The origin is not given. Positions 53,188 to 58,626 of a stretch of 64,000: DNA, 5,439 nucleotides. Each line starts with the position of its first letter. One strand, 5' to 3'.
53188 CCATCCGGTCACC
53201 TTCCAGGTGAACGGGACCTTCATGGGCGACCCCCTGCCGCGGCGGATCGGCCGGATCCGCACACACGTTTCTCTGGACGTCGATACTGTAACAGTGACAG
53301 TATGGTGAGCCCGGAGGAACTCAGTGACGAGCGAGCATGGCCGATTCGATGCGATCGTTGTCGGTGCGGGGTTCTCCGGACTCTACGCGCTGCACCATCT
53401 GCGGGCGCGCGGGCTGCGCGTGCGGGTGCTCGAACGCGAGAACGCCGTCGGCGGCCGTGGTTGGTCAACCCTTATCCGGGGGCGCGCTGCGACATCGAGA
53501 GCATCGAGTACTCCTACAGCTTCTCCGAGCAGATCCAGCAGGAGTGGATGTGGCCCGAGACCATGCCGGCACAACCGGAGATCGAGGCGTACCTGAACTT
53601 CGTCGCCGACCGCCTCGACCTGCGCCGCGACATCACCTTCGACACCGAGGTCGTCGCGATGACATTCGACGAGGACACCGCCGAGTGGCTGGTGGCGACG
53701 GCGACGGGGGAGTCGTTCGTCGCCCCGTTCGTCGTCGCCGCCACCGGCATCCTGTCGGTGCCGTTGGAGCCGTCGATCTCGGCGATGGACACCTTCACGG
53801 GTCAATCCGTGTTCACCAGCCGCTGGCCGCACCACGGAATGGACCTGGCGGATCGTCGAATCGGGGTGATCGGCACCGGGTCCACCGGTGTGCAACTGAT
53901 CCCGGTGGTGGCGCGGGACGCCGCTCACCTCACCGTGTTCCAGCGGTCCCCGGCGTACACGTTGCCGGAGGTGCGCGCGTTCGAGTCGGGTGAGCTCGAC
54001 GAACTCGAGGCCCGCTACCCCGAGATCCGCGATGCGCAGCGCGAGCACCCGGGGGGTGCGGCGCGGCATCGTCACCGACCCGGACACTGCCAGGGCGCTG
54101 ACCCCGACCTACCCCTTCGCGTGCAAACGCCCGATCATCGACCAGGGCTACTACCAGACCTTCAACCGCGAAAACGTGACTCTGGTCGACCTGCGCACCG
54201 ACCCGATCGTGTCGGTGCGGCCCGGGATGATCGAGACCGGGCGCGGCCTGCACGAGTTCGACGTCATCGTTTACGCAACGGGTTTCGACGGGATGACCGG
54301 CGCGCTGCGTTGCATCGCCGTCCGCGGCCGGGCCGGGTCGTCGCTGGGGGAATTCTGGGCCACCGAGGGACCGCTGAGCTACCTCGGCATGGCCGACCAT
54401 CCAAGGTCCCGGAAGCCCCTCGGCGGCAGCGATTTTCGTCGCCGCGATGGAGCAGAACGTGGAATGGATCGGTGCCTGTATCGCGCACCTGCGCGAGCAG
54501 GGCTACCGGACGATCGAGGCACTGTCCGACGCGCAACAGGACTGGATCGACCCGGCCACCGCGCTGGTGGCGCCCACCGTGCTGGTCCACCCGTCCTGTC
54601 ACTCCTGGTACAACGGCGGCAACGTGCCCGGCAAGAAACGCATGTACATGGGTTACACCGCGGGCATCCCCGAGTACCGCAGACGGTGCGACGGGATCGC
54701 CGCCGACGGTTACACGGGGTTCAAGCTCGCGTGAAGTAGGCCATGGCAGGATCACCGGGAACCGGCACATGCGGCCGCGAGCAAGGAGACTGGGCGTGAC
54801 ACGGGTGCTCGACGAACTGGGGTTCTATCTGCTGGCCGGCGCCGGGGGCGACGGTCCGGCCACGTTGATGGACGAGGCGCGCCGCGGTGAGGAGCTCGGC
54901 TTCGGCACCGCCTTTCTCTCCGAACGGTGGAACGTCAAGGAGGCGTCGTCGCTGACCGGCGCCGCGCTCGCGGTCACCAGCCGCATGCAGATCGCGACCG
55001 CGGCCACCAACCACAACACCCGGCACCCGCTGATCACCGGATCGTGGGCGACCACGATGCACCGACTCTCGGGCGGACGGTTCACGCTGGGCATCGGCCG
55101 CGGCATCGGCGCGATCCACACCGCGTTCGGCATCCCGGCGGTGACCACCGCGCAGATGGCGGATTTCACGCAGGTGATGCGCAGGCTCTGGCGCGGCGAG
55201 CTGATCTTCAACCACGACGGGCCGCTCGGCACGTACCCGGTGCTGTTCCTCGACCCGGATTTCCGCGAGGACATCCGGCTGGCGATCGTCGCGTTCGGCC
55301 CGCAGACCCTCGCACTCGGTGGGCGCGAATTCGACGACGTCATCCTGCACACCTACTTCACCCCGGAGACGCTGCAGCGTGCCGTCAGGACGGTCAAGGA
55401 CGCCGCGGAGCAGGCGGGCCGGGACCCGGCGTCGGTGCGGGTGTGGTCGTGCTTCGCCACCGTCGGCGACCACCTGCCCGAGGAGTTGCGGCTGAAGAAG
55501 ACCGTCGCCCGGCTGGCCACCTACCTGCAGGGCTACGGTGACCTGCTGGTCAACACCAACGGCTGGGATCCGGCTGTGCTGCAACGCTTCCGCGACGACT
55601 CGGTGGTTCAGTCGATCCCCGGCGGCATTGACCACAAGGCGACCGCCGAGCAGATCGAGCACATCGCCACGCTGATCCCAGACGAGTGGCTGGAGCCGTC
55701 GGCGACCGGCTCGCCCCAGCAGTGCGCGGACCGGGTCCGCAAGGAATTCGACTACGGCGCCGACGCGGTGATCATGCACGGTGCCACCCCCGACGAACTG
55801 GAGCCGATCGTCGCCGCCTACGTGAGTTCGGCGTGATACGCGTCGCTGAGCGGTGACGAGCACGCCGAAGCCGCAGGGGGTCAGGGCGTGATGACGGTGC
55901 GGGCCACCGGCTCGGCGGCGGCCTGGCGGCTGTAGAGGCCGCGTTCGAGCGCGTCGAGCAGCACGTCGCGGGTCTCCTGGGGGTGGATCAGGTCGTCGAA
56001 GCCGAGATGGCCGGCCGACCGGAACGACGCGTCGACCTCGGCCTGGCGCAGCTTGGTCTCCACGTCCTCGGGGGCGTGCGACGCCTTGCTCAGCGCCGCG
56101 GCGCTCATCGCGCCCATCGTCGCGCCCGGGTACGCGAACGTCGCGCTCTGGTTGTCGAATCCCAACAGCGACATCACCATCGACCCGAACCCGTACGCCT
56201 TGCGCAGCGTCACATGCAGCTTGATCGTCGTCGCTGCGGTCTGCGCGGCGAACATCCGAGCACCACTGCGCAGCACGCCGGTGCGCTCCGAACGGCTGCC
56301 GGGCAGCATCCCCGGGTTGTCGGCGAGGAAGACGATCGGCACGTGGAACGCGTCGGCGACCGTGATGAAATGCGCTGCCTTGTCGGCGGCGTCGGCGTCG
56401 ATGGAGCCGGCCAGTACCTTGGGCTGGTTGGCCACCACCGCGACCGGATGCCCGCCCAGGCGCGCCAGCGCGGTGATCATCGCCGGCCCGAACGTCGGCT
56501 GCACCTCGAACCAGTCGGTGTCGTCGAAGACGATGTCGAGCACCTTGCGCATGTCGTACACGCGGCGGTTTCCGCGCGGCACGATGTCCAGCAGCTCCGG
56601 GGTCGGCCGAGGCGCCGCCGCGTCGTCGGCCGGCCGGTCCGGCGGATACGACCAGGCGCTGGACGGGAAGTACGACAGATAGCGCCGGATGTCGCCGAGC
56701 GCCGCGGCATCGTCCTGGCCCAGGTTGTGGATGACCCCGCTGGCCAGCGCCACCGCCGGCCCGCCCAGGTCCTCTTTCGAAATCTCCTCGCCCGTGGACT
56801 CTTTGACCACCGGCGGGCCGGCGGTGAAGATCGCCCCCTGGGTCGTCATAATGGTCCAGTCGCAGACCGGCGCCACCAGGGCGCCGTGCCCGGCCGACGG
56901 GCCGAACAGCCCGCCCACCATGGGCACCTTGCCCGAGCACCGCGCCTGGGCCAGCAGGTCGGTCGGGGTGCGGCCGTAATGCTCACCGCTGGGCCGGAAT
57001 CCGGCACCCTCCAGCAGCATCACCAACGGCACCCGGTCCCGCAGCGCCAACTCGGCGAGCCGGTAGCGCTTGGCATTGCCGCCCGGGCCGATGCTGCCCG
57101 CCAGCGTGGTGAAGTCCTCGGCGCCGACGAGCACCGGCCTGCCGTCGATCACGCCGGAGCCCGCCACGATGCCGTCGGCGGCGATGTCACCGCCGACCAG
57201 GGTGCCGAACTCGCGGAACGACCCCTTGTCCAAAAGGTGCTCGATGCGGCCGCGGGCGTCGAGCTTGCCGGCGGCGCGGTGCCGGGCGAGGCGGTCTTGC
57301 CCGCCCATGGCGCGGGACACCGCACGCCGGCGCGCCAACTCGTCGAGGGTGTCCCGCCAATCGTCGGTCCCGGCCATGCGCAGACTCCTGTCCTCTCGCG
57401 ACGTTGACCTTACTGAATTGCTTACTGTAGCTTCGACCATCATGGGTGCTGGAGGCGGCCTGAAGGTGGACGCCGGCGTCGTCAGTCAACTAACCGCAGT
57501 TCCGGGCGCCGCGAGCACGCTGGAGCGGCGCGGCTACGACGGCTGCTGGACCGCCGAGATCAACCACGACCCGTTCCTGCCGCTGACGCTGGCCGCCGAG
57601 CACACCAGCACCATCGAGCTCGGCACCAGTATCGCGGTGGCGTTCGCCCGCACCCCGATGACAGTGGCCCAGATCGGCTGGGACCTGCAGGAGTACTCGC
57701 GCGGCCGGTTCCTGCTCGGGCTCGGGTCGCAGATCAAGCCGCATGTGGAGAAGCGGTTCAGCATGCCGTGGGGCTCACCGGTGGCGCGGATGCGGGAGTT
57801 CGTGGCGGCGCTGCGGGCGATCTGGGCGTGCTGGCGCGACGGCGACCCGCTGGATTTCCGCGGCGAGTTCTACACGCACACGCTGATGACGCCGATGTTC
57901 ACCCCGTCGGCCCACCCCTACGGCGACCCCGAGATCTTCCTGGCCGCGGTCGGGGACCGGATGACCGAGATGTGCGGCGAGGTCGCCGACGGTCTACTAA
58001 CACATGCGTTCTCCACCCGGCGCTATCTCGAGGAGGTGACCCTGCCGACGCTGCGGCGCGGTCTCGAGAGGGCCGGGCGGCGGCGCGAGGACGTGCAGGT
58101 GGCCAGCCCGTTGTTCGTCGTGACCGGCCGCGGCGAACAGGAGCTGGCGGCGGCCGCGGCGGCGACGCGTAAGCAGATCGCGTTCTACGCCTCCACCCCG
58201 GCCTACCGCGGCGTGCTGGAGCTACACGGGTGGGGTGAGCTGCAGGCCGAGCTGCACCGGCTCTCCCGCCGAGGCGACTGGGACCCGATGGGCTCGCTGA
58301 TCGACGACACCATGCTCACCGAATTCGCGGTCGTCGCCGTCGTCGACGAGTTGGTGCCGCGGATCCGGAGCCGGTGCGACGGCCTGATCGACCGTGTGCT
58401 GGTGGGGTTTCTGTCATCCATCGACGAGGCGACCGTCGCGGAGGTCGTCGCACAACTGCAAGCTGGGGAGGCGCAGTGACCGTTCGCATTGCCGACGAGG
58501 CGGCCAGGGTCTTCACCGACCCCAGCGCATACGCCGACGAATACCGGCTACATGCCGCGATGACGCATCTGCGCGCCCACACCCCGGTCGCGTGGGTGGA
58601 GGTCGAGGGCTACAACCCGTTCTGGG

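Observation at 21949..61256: Recurrent AT-rich palindrome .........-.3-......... marks promoter regions across the catabolic cluster (candidate regulon)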

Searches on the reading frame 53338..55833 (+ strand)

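Call 12: search_protein_families(library=pfam, proteins=[window:53338-55833:+], max_evalue=0.01)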
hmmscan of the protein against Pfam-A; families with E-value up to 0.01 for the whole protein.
window:53338-55833:+ (832 aa): 4 families
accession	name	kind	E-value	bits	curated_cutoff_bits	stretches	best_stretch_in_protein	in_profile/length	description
PF00296.26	Bac_luciferase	-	1.7e-42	146.3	27.9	1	503-809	18-313/314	Luciferase-like monooxygenase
PF00743.25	FMO-like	-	3.8e-06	26.1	22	1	73-210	78-221/532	Flavin-binding monooxygenase-like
PF13738.12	Pyr_redox_3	-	5.4e-05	23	30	1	63-205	64-197/305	Pyridine nucleotide-disulphide oxidoreductase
PF13434.12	Lys_Orn_oxgnase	-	0.00013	21.7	21.3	1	75-206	90-224/339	L-lysine 6-monooxygenase/L-ornithine 5-monooxygenase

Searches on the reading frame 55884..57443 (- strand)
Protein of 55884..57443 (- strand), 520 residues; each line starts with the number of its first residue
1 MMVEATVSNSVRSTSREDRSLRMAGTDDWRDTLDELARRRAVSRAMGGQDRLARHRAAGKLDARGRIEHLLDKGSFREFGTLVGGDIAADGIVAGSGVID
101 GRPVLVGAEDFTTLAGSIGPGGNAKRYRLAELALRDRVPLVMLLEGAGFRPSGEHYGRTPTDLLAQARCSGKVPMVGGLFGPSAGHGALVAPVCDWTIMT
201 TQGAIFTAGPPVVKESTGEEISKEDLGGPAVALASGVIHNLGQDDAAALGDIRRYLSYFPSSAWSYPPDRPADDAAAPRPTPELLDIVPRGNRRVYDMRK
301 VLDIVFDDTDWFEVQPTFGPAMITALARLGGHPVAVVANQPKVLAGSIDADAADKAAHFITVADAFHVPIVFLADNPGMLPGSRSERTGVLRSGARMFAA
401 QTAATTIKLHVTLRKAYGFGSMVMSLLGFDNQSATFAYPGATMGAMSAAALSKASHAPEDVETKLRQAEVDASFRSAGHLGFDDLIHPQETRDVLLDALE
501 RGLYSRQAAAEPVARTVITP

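Call 12: search_protein_families(library=pfam, proteins=[window:55884-57443:-], max_evalue=0.01)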
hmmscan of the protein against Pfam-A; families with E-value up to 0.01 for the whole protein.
window:55884-57443:- (520 aa): 2 families
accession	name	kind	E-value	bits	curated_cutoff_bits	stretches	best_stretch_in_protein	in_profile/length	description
PF01039.27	Carboxyl_trans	-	6.4e-91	305.9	22.3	1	55-468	2-429/493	Carboxyl transferase domain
PF03255.19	ACCA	-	4e-08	33.2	23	1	320-398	92-178/310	Acetyl co-enzyme A carboxylase carboxyltransferase-like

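Call 44: search_protein_families(library=ncbifam, proteins=[window:55884-57398:-], max_evalue=1e-10)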
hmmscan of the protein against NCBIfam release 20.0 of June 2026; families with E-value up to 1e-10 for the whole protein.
window:55884-57398:- (505 aa): 5 families
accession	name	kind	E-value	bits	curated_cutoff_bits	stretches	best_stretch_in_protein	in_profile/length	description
TIGR01117.1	mmdA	subfamily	1.2e-90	304.7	998.8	1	18-486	3-494/512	methylmalonyl-CoA decarboxylase subunit alpha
NF005530.0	PRK07189.1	equivalog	3.4e-15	55.9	228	1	45-205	15-196/303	biotin-independent malonate decarboxylase subunit beta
TIGR03133.1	malonate_beta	equivalog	3.9e-13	49.3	278.15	0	46-205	6-186/274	biotin-independent malonate decarboxylase subunit beta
TIGR00515.1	accD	equivalog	2.5e-11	43.5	317.45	0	74-206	107-243/285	acetyl-CoA carboxylase, carboxyltransferase subunit beta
NF041504.1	AccA_sub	subfamily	7e-11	42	300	0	305-390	39-132/257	carboxyltransferase subunit alpha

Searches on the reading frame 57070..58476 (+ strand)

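Call 12: search_protein_families(library=pfam, proteins=[window:57070-58476:+], max_evalue=0.01)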
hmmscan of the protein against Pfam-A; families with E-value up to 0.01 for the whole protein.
window:57070-58476:+ (469 aa): 1 family
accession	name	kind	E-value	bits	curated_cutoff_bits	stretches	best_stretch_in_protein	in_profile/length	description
PF00296.26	Bac_luciferase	-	3.6e-65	220.8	27.9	1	140-435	21-307/314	Luciferase-like monooxygenase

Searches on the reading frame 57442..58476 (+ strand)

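Call 44: search_protein_families(library=ncbifam, proteins=[window:57442-58476:+], max_evalue=1e-10)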
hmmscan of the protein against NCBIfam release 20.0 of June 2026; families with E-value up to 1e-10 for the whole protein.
window:57442-58476:+ (345 aa): 13 families
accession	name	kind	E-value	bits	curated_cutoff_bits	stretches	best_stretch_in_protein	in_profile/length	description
TIGR03617.1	F420_MSMEG_2256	subfamily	2e-154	513.3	278.15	1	24-340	1-317/318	TIGR03617 family F420-dependent LLM class oxidoreductase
TIGR04024.1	F420_NP1902A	hypoth_equivalog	1.8e-38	132.1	345.4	1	16-338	13-327/330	TIGR04024 family LLM class F420-dependent oxidoreductase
TIGR03564.1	F420_MSMEG_4879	subfamily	1.1e-33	117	234.25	1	24-265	5-234/265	TIGR03564 family F420-dependent LLM class oxidoreductase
NF002619.0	PRK02271.1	equivalog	3.5e-31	108.7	276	1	23-322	19-306/329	5,10-methylenetetrahydromethanopterin reductase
TIGR03555.1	F420_mer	equivalog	1.4e-29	103.5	348.7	1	28-321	22-304/325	5,10-methylenetetrahydromethanopterin reductase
TIGR03559.1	F420_Rv3520c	subfamily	2.1e-29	102.6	335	1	22-310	17-313/325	LLM class F420-dependent oxidoreductase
TIGR03841.1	F420_Rv3093c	subfamily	1.6e-22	80.2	213.65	1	24-318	16-291/298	LLM class F420-dependent oxidoreductase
TIGR03619.1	F420_Rv2161c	subfamily_domain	7.1e-22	78.2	166.9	1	38-247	41-233/247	TIGR03619 family F420-dependent LLM class oxidoreductase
TIGR03560.1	F420_Rv1855c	subfamily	9.9e-16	58.2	231.4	1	42-219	50-223/227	TIGR03560 family F420-dependent LLM class oxidoreductase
TIGR03857.1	F420_MSMEG_2249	hypoth_equivalog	1.2e-15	57.6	218.4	1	19-275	15-259/329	TIGR03857 family LLM class F420-dependent oxidoreductase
TIGR03620.1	F420_MSMEG_4141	subfamily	4e-13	49.4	219.8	0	22-126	22-121/280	TIGR03620 family F420-dependent LLM class oxidoreductase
TIGR04465.1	ArgArg_F420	equivalog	1e-12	47.8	470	1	44-240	96-283/364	F420-dependent hydroxymycolic acid dehydrogenase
TIGR03571.1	lucif_BA3436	subfamily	6.6e-11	42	303.9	0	41-129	66-154/304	TIGR03571 family LLM class oxidoreductase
